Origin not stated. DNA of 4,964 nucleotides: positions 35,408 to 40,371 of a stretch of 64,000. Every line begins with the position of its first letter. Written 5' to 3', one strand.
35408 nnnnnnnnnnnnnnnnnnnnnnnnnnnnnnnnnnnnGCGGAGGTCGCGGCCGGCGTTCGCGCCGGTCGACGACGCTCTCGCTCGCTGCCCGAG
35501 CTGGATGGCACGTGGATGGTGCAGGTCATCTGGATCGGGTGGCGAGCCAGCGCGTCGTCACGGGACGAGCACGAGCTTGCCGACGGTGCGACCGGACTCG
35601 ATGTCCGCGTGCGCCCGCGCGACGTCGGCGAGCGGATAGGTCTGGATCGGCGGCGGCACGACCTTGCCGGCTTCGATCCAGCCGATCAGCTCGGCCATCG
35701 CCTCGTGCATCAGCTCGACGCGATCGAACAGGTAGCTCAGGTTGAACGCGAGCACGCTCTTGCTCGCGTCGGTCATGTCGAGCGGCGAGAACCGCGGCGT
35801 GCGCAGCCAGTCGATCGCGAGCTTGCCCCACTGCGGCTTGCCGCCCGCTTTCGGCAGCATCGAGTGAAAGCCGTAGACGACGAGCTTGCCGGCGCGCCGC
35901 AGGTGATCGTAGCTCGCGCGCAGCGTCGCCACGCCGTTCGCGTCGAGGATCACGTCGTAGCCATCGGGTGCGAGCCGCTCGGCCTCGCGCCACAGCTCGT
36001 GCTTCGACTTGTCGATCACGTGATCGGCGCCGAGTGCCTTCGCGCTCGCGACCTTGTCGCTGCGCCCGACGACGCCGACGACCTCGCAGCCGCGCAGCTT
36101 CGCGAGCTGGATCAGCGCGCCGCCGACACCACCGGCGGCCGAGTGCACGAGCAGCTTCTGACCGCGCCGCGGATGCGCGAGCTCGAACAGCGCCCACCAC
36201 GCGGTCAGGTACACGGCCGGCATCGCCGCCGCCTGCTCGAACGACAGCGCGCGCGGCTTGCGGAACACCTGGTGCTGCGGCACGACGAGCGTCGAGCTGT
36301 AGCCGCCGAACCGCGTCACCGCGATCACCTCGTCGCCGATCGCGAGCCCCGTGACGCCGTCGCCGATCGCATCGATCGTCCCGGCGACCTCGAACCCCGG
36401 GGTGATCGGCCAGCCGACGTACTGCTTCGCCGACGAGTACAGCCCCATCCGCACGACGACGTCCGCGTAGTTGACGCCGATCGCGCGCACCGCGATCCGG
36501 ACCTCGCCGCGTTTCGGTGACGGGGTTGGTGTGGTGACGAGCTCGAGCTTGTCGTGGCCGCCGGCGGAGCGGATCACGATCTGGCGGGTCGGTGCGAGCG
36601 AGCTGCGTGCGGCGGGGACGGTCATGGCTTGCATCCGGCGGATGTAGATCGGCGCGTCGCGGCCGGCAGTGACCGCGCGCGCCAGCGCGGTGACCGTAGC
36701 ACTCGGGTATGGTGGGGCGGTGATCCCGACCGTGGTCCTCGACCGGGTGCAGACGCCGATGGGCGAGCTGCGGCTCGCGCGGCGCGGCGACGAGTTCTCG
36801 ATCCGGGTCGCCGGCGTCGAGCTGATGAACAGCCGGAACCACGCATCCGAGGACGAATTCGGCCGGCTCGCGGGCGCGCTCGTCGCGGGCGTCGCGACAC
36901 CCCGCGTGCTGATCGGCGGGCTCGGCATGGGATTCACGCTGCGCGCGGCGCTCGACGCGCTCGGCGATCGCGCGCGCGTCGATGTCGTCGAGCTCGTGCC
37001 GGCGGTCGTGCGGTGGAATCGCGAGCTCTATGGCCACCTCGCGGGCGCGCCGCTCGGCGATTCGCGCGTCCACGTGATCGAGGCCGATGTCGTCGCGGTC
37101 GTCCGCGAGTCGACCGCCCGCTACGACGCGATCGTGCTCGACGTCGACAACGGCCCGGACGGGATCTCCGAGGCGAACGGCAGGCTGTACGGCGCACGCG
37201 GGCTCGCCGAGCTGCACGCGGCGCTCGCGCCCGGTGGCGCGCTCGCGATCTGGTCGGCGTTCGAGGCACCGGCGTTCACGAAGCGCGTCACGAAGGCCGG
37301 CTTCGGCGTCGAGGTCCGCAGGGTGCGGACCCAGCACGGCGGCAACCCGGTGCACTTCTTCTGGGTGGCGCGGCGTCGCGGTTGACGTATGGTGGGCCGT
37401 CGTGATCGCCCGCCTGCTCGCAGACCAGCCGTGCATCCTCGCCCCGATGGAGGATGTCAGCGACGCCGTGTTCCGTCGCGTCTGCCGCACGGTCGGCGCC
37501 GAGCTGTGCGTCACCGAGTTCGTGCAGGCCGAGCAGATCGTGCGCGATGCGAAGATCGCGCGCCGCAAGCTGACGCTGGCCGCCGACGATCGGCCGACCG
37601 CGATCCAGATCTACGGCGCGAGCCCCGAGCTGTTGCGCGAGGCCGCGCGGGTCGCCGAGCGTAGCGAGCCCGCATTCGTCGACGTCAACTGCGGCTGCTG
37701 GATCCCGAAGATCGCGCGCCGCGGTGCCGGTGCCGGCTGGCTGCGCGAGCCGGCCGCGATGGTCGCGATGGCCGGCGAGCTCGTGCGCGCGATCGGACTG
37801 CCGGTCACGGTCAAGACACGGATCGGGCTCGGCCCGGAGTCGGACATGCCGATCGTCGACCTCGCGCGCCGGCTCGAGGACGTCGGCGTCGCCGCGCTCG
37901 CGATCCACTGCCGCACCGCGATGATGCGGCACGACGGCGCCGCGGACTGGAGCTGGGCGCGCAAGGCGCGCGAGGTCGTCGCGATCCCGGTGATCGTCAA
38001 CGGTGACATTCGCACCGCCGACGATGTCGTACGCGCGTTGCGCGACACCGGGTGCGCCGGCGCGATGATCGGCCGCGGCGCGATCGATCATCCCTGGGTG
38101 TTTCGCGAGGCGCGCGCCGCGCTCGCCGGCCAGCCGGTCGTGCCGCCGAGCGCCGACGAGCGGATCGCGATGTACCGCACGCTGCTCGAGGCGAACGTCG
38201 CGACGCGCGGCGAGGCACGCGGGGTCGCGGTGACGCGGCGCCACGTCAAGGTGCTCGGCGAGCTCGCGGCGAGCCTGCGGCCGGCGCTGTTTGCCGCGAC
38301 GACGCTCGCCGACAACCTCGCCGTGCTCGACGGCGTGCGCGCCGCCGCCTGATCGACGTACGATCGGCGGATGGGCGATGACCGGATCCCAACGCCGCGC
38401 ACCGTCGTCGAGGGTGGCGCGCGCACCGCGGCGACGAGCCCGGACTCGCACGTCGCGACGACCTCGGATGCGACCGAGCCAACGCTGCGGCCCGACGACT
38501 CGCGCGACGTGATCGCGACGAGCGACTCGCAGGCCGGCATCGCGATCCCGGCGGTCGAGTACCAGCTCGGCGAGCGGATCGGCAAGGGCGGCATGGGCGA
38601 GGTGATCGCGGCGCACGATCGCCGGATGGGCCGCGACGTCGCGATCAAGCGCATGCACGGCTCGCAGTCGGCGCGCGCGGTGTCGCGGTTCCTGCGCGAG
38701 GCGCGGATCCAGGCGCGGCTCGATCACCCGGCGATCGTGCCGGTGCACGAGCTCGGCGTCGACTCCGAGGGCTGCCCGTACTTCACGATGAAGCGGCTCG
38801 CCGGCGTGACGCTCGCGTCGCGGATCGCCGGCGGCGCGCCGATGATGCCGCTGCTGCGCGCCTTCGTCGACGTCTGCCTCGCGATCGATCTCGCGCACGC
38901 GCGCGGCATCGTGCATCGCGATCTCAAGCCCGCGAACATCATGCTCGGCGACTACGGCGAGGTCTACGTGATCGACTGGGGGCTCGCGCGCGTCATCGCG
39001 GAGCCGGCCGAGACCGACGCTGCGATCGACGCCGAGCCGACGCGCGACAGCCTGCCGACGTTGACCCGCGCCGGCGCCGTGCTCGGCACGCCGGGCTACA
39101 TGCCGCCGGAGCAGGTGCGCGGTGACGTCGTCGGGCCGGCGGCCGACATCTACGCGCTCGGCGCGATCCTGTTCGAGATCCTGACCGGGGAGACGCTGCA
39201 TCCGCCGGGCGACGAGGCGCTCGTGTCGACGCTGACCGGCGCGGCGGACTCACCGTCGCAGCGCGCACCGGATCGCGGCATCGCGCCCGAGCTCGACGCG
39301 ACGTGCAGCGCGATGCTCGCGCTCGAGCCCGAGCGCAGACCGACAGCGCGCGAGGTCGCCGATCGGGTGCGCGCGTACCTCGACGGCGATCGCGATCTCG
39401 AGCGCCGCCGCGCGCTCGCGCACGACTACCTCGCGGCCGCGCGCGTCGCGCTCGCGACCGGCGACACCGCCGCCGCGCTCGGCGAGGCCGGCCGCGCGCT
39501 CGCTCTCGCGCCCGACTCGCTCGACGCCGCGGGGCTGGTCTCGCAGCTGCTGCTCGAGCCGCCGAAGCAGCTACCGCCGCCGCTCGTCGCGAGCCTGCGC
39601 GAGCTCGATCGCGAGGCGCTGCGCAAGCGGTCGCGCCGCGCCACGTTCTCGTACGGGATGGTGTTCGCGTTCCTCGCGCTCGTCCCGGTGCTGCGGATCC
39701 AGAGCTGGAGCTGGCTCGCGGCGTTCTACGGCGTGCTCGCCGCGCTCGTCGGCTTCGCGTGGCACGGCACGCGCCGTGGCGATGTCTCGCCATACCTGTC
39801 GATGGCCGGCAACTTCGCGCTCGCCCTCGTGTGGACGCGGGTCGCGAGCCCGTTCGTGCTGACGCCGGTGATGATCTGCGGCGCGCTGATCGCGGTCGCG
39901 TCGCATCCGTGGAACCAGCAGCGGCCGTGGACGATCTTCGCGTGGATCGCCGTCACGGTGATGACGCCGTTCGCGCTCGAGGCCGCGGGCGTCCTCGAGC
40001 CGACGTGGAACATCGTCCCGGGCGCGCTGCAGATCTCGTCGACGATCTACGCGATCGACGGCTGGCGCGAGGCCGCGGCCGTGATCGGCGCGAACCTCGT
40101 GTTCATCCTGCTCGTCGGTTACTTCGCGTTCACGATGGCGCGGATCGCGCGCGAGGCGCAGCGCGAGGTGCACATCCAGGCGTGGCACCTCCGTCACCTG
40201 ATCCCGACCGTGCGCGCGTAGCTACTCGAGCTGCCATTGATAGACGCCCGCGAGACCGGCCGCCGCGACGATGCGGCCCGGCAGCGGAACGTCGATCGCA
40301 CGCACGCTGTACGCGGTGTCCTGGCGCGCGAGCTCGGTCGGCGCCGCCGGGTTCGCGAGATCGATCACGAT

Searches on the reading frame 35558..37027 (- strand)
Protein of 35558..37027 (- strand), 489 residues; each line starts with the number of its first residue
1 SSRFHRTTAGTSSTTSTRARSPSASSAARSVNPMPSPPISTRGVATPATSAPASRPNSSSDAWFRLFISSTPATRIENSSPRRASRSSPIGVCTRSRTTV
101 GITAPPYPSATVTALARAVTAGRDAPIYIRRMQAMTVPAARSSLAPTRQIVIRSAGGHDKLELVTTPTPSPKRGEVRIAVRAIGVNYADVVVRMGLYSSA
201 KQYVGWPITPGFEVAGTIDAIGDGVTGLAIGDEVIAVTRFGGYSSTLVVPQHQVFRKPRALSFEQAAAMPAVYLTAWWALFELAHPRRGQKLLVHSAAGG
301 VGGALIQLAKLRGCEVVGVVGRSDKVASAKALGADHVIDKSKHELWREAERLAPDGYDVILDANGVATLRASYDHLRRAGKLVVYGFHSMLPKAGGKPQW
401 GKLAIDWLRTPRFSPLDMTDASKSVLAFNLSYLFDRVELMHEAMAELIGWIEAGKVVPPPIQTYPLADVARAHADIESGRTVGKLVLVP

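Call 38: search_protein_families(library=pfam, proteins=[window:35558-37027:-], max_evalue=0.001)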
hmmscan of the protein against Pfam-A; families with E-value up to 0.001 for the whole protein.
window:35558-37027:- (489 aa): 3 families
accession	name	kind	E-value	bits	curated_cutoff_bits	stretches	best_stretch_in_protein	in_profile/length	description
PF13602.12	ADH_zinc_N_2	-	3.3e-26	93.2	27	1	332-487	1-134/134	Zinc-binding dehydrogenase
PF00107.32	ADH_zinc_N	-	2.9e-21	76.2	31.8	1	300-389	1-92/129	Zinc-binding dehydrogenase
PF08240.17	ADH_N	-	8.4e-15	55.3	23.5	1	173-258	2-103/104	Alcohol dehydrogenase GroES-like domain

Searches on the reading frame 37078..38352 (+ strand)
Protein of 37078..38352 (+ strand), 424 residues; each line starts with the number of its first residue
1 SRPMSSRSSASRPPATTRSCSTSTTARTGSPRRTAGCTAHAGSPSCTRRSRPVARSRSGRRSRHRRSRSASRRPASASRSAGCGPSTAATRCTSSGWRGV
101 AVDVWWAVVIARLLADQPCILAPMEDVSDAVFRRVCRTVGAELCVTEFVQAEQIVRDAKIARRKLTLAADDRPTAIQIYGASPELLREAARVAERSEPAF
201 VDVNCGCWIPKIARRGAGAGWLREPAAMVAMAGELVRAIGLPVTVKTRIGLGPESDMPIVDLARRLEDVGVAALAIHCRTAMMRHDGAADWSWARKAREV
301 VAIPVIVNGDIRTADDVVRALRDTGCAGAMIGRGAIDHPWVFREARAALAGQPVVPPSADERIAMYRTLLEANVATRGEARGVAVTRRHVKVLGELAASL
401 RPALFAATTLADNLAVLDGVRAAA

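Call 38: search_protein_families(library=pfam, proteins=[window:37078-38352:+], max_evalue=0.001)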
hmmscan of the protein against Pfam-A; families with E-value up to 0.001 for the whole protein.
window:37078-38352:+ (424 aa): 2 families
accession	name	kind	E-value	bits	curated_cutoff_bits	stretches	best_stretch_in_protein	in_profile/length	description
PF01207.24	Dus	-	5.9e-70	236.3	20.4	1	120-416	1-301/311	Dihydrouridine synthase (Dus)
PF00977.27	His_biosynth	-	0.00029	20.8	23.6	1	259-355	31-125/228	Histidine biosynthesis protein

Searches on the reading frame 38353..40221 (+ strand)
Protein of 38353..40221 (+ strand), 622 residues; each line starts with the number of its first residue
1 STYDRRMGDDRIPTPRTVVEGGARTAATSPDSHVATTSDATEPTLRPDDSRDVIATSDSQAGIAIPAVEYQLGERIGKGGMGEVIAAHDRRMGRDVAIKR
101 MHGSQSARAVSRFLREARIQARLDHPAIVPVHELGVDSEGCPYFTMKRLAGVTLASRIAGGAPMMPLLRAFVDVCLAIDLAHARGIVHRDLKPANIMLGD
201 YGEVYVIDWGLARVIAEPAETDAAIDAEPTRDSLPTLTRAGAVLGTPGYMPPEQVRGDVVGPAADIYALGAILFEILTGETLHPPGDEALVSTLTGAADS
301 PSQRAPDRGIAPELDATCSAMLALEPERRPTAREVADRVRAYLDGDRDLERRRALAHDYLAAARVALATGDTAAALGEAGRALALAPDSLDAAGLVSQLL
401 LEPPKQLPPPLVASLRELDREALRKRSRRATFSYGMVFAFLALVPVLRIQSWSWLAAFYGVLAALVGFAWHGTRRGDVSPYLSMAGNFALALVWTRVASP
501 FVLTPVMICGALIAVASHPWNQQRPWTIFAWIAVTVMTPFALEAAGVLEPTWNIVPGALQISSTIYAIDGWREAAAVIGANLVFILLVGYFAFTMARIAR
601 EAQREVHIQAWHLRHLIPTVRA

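Call 38: search_protein_families(library=pfam, proteins=[window:38353-40221:+], max_evalue=0.001)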
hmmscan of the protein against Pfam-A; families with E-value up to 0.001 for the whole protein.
window:38353-40221:+ (622 aa): 3 families
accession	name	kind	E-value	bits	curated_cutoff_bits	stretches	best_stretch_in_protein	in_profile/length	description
PF00069.31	Pkinase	-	5.5e-38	131.3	31.7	1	70-336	1-258/263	Protein kinase domain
PF07714.23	PK_Tyr_Ser-Thr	-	2.6e-21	76.6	23.1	1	71-337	2-256/258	Protein tyrosine and serine/threonine kinase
PF01636.29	APH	-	1.7e-06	28.4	23.2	1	181-214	165-199/239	Phosphotransferase enzyme family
